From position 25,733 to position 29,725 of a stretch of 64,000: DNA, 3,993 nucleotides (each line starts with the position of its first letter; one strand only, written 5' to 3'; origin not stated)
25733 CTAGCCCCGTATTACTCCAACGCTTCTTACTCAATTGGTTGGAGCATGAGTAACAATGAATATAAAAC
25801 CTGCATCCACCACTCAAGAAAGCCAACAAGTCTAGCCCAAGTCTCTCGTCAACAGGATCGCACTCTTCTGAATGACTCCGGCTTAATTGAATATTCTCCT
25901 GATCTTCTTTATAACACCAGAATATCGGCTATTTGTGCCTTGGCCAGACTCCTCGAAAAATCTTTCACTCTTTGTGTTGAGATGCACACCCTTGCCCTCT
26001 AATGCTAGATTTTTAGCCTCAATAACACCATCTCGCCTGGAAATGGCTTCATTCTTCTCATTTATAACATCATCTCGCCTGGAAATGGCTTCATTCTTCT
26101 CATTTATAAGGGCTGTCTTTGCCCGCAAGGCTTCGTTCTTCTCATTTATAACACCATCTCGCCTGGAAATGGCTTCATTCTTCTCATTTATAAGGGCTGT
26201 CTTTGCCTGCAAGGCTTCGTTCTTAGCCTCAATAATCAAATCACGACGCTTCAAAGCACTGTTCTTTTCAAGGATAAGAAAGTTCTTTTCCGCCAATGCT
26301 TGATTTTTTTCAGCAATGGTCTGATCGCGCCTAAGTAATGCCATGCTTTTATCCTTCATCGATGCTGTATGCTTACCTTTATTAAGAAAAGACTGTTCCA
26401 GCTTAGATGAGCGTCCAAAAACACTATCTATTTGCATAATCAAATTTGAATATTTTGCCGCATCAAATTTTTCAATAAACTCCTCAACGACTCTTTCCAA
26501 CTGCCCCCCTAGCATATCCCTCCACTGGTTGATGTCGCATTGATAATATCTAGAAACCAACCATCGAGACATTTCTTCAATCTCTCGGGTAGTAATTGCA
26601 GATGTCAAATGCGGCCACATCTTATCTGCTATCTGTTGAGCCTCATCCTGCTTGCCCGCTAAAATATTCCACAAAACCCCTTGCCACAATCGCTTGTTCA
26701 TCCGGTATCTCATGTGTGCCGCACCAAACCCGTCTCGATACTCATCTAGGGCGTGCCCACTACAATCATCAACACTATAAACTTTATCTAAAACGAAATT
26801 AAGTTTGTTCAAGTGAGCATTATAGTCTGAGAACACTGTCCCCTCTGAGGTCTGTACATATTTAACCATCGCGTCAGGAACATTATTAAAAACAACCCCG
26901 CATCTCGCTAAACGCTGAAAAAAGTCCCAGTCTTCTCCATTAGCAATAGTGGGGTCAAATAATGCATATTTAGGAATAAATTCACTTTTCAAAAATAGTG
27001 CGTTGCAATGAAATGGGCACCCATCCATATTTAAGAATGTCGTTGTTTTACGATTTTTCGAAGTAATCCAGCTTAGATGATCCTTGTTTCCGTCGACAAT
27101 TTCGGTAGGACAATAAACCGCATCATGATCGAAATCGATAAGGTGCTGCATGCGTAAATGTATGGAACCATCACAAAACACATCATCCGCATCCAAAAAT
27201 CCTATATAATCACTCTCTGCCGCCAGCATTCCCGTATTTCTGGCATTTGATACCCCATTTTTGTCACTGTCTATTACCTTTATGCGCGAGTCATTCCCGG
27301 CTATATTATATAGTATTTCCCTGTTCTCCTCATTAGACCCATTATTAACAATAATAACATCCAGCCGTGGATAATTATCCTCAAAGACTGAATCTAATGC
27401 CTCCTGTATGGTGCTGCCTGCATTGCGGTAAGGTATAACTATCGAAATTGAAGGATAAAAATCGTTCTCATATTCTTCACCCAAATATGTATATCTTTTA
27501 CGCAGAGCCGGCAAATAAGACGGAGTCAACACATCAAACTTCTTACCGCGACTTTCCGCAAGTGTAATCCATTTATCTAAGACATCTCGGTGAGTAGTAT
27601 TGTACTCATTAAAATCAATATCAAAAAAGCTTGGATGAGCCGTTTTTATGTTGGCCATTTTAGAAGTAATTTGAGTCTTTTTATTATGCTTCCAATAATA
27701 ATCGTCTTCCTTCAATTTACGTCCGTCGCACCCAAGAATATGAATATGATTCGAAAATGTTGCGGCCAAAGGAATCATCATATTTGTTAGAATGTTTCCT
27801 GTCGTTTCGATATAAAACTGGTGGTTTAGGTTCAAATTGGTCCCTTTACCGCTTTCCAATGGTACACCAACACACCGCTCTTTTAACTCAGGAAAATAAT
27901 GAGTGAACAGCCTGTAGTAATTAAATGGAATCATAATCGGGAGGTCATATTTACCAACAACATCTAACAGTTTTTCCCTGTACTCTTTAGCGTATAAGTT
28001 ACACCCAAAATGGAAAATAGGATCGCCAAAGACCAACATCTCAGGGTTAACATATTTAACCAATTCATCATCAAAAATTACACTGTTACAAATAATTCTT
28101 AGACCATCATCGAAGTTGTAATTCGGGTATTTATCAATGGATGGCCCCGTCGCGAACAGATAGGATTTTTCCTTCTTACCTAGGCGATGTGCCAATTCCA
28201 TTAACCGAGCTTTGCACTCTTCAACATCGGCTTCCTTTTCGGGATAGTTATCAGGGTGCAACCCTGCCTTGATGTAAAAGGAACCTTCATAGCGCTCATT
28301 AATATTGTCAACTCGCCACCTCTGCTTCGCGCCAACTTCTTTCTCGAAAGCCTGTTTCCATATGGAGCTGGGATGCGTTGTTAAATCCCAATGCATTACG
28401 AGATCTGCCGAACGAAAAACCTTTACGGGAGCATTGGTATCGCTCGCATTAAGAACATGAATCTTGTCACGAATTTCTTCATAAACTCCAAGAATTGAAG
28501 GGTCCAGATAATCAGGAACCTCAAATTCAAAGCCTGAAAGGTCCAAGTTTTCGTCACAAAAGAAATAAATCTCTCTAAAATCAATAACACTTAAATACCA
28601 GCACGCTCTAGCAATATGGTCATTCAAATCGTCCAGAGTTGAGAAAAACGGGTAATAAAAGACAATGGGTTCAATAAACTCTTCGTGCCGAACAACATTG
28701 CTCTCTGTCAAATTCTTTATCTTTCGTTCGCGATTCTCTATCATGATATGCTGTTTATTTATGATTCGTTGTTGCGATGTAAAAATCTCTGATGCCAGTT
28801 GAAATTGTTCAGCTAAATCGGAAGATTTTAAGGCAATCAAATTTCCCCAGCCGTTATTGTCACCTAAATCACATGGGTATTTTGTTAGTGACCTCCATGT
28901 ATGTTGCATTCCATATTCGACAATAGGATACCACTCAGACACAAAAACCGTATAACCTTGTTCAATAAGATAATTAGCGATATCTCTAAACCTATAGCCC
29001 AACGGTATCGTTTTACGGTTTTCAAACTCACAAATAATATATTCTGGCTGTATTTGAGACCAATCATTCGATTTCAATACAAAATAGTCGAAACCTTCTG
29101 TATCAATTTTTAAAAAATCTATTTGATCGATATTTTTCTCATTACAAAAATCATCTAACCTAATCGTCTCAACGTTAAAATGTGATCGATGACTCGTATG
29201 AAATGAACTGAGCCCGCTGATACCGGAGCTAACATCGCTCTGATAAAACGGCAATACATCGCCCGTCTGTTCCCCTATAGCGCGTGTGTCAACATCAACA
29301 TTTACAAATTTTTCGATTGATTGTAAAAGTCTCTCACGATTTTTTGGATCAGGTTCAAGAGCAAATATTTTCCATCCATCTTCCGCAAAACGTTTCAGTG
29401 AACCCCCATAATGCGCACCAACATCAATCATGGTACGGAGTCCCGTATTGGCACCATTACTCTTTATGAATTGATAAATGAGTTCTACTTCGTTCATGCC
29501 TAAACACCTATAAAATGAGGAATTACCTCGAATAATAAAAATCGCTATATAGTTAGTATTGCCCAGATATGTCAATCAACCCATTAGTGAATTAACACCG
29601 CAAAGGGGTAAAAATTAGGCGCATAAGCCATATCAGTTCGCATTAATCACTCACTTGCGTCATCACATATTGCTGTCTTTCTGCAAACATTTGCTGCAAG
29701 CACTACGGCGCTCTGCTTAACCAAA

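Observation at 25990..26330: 42-bp near-perfect tandem DNA repeats encode the coiled coil: a candidate contingency locus for glycan chain-length variation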

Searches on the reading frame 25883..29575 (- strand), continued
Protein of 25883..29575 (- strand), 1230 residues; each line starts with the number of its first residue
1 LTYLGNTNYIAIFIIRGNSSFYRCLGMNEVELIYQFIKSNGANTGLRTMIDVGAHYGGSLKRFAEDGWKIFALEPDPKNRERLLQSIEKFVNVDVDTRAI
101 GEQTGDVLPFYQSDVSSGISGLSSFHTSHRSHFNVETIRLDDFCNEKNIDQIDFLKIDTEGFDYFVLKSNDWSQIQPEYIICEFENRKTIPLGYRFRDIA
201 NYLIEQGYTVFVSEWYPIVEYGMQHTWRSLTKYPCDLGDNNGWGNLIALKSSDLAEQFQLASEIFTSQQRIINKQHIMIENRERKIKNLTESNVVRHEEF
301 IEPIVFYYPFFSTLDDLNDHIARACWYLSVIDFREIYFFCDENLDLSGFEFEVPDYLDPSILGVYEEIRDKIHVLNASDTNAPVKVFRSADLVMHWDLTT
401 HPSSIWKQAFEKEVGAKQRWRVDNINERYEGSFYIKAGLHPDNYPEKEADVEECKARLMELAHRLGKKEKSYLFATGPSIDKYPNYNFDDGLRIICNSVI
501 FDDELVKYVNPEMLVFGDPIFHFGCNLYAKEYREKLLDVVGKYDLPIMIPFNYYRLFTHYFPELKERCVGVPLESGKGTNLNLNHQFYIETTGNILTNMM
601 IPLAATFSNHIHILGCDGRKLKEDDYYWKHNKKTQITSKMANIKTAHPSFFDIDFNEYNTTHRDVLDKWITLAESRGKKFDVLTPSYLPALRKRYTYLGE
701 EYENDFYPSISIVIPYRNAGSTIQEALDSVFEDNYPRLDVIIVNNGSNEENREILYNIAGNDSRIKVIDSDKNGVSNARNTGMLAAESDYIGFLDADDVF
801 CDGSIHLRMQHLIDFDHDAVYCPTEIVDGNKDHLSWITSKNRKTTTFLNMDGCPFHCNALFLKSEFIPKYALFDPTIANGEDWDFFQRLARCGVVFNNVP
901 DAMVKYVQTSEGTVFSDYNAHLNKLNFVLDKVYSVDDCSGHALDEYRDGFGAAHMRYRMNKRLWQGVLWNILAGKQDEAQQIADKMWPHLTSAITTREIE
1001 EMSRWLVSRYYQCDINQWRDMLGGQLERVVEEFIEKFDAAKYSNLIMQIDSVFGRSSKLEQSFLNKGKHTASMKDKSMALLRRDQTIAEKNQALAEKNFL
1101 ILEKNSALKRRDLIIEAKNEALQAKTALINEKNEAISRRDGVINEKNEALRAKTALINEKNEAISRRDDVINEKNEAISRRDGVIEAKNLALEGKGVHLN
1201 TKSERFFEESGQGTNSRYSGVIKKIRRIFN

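Call 77: search_protein_families(library=pfam, proteins=[P0001, P0140, P0111, P0102, P0113], max_evalue=0.0001)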
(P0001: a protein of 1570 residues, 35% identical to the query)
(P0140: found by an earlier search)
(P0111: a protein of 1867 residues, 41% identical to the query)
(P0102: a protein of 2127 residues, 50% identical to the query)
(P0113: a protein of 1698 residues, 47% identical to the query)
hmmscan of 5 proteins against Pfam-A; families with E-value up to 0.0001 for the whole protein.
P0001 (1570 aa): 6 families
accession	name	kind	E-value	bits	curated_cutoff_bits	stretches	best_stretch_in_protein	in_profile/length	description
PF00535.33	Glycos_transf_2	-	5.5e-36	124.5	23.3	1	411-539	1-129/168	Glycosyl transferase family 2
PF05050.19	Methyltransf_21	-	1.5e-20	74.5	22.7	1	793-951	1-172/173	Methyltransferase FkbM domain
PF13578.12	Methyltransf_24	-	1.4e-15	58.5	26.3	1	1400-1525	1-105/105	Methyltransferase domain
PF10111.15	Glyco_tranf_2_2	-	5.3e-14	52.8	27.3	1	411-608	1-219/276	Glycosyltransferase like family 2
PF13641.12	Glyco_tranf_2_3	-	4.8e-08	33.7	27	1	410-530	3-127/230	Glycosyltransferase like family 2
PF05711.17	TylF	-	9.7e-05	22.2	23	0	1400-1544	96-246/264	Macrocin-O-methyltransferase (TylF)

P0140 (1646 aa): 3 families
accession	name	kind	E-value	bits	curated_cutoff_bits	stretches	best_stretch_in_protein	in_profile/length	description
PF05050.19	Methyltransf_21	-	1.7e-22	80.8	22.7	1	893-1051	1-172/173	Methyltransferase FkbM domain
PF00535.33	Glycos_transf_2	-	3.5e-22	79.5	23.3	1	5-166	1-166/168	Glycosyl transferase family 2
PF13641.12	Glyco_tranf_2_3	-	1.9e-08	35.1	27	1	4-193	3-201/230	Glycosyltransferase like family 2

P0111 (1867 aa): 3 families
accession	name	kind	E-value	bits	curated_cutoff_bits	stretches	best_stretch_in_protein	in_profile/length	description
PF01973.23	MptE-like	-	3.6e-30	105.4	34.6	2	341-494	13-169/171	6-hydroxymethylpterin diphosphokinase MptE-like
PF05050.19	Methyltransf_21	-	2.3e-20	73.8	22.7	1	1021-1179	1-172/173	Methyltransferase FkbM domain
PF13578.12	Methyltransf_24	-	8e-10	40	26.3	1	1700-1825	1-105/105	Methyltransferase domain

P0102 (2127 aa): 4 families
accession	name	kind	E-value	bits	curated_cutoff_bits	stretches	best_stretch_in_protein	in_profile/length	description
PF01973.23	MptE-like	-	3.4e-32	112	34.6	2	625-790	2-169/171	6-hydroxymethylpterin diphosphokinase MptE-like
PF05050.19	Methyltransf_21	-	8.7e-24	85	22.7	1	1320-1478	1-172/173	Methyltransferase FkbM domain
PF13578.12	Methyltransf_24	-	4.6e-15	56.8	26.3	1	1960-2085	1-105/105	Methyltransferase domain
PF04989.18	RMNT_CmcI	-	1.2e-05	25.6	23.2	1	2013-2094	70-157/206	Rhamnosyl O-methyltransferase/CmcI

P0113 (1698 aa): 3 families
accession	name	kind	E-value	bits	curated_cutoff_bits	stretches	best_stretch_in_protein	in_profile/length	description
PF00535.33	Glycos_transf_2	-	1.5e-22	80.8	23.3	1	4-154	1-155/168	Glycosyl transferase family 2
PF05050.19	Methyltransf_21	-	5.1e-20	72.7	22.7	1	899-1057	1-172/173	Methyltransferase FkbM domain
PF13641.12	Glyco_tranf_2_3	-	2.6e-06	28.1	27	1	3-200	3-210/230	Glycosyltransferase like family 2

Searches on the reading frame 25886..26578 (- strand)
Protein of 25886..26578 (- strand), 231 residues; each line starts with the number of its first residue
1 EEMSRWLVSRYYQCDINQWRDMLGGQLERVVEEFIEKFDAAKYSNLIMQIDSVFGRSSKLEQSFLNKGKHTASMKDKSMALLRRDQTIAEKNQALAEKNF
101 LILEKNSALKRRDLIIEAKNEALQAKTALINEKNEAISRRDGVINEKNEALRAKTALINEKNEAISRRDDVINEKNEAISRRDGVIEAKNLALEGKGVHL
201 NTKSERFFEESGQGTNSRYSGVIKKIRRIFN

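Call 14: find_related_loci(query=window:25886-26578:-, collection=metagenome_contigs, flank=4000)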
Query window:25886-26578:- (231 aa) in metagenome_contigs; peptide patterns used: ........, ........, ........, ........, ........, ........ (x = any residue, [..] = any of these).
166 stretches matched a pattern, but none encodes a relative of the query by tblastn (E <= 1e-3).

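Call 21: find_homologous_proteins(query=window:25886-26476:-, max_evalue=0.001)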
Query window:25886-26476:-: 4834 candidates shared short words with the query, none scored E <= 0.001.

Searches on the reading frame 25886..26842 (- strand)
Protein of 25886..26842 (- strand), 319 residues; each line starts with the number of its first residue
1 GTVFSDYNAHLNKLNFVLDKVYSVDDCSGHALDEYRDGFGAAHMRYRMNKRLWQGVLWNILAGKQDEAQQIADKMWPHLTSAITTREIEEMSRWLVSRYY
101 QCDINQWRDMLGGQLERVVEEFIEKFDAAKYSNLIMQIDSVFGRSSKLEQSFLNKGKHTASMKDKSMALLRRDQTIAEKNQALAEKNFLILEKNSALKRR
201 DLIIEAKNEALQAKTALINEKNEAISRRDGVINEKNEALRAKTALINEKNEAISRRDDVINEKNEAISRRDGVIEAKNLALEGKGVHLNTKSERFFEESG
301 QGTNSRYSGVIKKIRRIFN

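Call 47: search_protein_families(library=pfam, proteins=[window:25886-26842:-], max_evalue=10)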
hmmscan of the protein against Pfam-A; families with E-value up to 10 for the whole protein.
window:25886-26842:- (319 aa): 13 families
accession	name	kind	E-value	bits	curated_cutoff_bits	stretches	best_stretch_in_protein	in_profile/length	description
PF06217.17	GAGA_bind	-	0.00011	23.1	26.6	3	222-276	32-88/284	GAGA binding protein-like family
PF12072.13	RNase_Y_N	-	0.0031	17.4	32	2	193-275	45-130/201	RNase Y N-terminal region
PF04606.18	Ogr_Delta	-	0.051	13.9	26.3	1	81-103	7-29/47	Ogr/Delta-like zinc finger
PF01070.24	FMN_dh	-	0.066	12.7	24.9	1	66-167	79-175/350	FMN-dependent dehydrogenase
PF11570.13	E2R135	-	0.17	12.6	21.4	2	231-265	85-119/136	Coiled-coil receptor-binding R-domain of colicin E2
PF13755.11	Sensor_TM1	-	0.19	11.9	26.6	0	228-248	38-58/68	Sensor N-terminal transmembrane domain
PF04136.21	COG3_N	-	0.26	11.7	27.9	1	129-186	11-68/147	Conserved oligomeric Golgi complex subunit 3, N-terminal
PF18227.6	LepB_GAP_C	-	0.43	11.4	25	1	99-139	6-43/80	LepB GAP domain C-terminal subdomain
PF01597.25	GCV_H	-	0.47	10.8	22.2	1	228-249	67-88/122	Glycine cleavage H-protein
PF03670.18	UPF0184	-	0.5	11.2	21.5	1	222-268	7-53/83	Uncharacterised protein family (UPF0184)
PF06785.16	UPF0242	-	1.5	9.2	33.5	1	146-271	63-177/194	Uncharacterised protein family (UPF0242) N-terminus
PF04399.18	Glutaredoxin2_C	-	5.6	7.2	32.8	0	213-253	41-84/130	Glutaredoxin 2, C terminal domain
PF02737.24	3HCDH_N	-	8.1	6.8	22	1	156-224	38-103/180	3-hydroxyacyl-CoA dehydrogenase, NAD binding domain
